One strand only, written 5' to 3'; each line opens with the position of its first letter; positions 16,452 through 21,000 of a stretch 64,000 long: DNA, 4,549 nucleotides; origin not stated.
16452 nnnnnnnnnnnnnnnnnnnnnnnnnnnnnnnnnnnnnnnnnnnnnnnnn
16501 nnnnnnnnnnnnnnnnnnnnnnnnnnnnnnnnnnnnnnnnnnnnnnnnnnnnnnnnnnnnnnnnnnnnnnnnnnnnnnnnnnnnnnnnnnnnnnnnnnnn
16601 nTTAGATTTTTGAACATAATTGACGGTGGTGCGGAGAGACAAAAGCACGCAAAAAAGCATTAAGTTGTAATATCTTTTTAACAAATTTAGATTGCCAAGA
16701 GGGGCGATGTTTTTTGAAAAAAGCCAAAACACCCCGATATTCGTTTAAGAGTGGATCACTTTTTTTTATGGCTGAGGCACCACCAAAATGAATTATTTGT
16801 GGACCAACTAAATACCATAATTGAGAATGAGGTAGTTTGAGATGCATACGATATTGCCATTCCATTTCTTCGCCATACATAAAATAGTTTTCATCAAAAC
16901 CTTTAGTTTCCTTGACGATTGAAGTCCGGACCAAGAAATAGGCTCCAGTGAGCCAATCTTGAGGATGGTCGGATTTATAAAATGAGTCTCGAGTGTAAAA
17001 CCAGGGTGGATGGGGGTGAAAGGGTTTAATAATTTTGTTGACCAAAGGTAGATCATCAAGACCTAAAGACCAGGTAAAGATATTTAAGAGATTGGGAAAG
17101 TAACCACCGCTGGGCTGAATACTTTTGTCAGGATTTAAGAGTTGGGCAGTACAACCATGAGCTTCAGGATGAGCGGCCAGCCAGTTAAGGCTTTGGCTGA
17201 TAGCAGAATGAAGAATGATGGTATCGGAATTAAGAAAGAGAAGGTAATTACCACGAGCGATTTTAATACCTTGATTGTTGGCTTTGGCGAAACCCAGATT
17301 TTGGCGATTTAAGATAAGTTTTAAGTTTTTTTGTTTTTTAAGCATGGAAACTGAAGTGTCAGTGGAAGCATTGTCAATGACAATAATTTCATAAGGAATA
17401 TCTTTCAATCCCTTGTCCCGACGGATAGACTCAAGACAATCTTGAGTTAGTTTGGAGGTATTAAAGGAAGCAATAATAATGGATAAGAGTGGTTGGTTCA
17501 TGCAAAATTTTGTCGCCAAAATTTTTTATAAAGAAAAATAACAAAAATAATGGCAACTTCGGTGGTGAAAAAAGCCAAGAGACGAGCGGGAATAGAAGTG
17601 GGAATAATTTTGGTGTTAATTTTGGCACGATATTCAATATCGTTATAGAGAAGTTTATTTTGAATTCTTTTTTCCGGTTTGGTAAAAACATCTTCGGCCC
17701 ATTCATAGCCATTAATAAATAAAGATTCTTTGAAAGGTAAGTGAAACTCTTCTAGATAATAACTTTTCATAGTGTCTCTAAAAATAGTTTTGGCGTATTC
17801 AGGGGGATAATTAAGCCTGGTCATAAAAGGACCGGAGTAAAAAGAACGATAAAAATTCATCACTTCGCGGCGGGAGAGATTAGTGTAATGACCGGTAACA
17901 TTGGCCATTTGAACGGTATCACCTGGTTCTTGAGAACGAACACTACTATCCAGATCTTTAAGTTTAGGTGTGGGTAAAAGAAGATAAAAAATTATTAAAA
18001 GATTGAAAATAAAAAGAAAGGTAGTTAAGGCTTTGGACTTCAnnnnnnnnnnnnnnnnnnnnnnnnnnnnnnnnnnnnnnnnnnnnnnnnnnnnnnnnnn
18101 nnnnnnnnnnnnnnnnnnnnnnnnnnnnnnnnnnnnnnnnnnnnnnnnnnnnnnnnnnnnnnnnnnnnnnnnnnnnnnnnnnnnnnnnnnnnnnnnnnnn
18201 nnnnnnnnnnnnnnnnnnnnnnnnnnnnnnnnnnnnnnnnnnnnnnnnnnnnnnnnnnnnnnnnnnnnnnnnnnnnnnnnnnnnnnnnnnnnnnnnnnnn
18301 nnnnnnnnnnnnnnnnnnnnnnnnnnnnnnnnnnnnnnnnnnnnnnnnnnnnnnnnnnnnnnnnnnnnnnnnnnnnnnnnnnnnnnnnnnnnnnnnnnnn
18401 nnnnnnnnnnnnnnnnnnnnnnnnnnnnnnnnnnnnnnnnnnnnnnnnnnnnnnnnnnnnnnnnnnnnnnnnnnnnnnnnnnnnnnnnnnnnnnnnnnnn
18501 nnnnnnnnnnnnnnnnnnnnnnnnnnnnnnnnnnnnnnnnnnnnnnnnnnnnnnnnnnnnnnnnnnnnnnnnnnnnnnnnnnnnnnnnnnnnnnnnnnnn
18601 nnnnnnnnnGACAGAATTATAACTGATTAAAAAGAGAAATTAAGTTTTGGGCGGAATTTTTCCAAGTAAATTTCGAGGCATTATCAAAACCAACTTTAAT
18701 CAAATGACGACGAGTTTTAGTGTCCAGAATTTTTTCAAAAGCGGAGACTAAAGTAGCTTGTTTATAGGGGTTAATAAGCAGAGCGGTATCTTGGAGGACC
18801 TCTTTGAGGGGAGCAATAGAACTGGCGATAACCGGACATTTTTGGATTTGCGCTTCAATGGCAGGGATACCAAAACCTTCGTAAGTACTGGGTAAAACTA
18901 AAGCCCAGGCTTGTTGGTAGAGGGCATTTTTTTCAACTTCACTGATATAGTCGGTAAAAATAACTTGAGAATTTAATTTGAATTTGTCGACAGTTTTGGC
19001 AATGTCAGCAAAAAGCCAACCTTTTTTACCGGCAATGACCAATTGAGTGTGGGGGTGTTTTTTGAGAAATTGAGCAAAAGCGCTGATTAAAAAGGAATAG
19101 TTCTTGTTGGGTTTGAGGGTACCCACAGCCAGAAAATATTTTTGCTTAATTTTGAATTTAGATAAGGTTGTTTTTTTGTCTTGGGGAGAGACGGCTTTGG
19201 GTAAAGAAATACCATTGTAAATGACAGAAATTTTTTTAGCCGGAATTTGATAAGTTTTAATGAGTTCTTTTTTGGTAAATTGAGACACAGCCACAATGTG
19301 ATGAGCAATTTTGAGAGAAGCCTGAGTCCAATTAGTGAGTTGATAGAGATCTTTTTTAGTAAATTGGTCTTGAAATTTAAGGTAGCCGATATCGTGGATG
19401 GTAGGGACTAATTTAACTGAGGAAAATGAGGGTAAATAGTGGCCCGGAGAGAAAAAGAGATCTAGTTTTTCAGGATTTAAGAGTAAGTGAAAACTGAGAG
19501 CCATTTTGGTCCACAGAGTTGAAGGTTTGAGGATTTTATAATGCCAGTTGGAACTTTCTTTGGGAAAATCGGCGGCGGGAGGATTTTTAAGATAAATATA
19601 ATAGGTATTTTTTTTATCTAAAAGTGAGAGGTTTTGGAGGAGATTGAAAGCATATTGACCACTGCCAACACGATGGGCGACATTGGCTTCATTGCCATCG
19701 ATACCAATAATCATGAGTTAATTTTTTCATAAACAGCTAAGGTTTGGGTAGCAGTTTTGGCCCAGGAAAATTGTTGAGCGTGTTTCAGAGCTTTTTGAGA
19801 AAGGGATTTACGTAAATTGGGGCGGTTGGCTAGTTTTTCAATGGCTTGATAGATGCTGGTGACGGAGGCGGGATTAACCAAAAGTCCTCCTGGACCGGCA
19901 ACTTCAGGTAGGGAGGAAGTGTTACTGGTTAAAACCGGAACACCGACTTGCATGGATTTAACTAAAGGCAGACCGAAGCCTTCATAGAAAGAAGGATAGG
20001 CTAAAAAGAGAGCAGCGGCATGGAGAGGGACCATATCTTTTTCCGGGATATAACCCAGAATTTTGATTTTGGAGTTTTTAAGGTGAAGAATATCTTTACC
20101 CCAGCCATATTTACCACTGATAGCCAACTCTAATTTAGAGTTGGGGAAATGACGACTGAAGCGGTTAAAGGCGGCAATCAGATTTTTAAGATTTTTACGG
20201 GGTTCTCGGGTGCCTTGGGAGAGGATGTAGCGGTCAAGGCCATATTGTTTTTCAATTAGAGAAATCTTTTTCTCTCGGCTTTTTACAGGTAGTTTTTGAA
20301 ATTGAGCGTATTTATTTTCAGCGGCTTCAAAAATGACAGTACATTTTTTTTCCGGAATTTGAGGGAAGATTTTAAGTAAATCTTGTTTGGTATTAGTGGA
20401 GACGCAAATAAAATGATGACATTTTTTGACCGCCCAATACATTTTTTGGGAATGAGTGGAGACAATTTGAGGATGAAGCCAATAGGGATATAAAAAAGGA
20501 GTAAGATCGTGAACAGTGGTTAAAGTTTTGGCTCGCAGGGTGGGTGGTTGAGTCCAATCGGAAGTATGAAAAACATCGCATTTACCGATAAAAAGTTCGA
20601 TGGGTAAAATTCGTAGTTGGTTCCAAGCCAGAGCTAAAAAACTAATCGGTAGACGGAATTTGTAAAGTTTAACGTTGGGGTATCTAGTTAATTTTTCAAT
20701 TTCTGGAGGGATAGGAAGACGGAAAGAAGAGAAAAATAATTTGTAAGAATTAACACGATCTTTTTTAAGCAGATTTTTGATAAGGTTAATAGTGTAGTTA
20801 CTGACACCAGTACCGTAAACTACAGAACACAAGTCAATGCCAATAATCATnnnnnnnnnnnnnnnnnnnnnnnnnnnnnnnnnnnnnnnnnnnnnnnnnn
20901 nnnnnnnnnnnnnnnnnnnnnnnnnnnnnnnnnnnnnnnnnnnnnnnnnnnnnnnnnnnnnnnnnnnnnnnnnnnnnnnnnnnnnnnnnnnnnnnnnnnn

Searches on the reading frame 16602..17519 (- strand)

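Call 49: search_protein_families(library=pfam, proteins=[window:16602-17519:-], max_evalue=0.0001)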
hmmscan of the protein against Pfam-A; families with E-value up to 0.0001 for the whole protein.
window:16602-17519:- (305 aa): 3 families
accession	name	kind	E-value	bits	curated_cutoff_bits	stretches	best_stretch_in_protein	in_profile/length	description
PF00535.33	Glycos_transf_2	-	3.9e-23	82.6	23.3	1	13-122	1-111/168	Glycosyl transferase family 2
PF13641.12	Glyco_tranf_2_3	-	7.9e-09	36.3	27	1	12-225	3-194/230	Glycosyltransferase like family 2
PF10111.15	Glyco_tranf_2_2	-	2.8e-07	30.7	27.3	1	18-103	5-95/276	Glycosyltransferase like family 2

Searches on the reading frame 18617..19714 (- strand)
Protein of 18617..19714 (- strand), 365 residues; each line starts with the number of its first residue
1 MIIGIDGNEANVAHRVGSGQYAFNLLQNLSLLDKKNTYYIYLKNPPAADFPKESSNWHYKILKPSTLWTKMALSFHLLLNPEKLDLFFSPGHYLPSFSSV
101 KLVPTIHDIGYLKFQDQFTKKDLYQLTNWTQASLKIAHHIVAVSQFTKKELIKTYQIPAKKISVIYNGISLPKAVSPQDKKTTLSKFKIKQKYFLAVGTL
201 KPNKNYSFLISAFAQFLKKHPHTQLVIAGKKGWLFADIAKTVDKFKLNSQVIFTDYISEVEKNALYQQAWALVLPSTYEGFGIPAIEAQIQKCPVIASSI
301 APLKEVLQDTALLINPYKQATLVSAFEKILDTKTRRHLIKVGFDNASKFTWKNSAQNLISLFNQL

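Call 49: search_protein_families(library=pfam, proteins=[window:18617-19714:-], max_evalue=0.0001)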
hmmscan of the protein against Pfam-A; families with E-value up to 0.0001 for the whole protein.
window:18617-19714:- (365 aa): 4 families
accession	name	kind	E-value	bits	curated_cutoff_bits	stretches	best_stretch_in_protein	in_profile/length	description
PF00534.26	Glycos_transf_1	-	6.4e-32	110.9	26.4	1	188-339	12-166/172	Glycosyl transferases group 1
PF13692.12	Glyco_trans_1_4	-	7.7e-24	85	27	1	192-331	2-141/142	Glycosyl transferases group 1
PF13439.12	Glyco_transf_4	-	5.4e-14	53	28.5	1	75-171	64-168/170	Glycosyltransferase Family 4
PF20706.3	GT4-conflict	-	4.1e-09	36.3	26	1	134-313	144-324/385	Family 4 Glycosyltransferase in conflict systems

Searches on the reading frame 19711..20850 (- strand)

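Call 49: search_protein_families(library=pfam, proteins=[window:19711-20850:-], max_evalue=0.0001)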
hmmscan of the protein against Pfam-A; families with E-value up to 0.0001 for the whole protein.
window:19711-20850:- (379 aa): 3 families
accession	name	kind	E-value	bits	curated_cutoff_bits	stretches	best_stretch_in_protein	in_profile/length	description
PF00534.26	Glycos_transf_1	-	2.9e-23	82.7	26.4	1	206-356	15-171/172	Glycosyl transferases group 1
PF13692.12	Glyco_trans_1_4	-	5.5e-18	66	27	1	209-342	4-141/142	Glycosyl transferases group 1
PF13439.12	Glyco_transf_4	-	3.4e-12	47.1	28.5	1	15-173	3-162/170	Glycosyltransferase Family 4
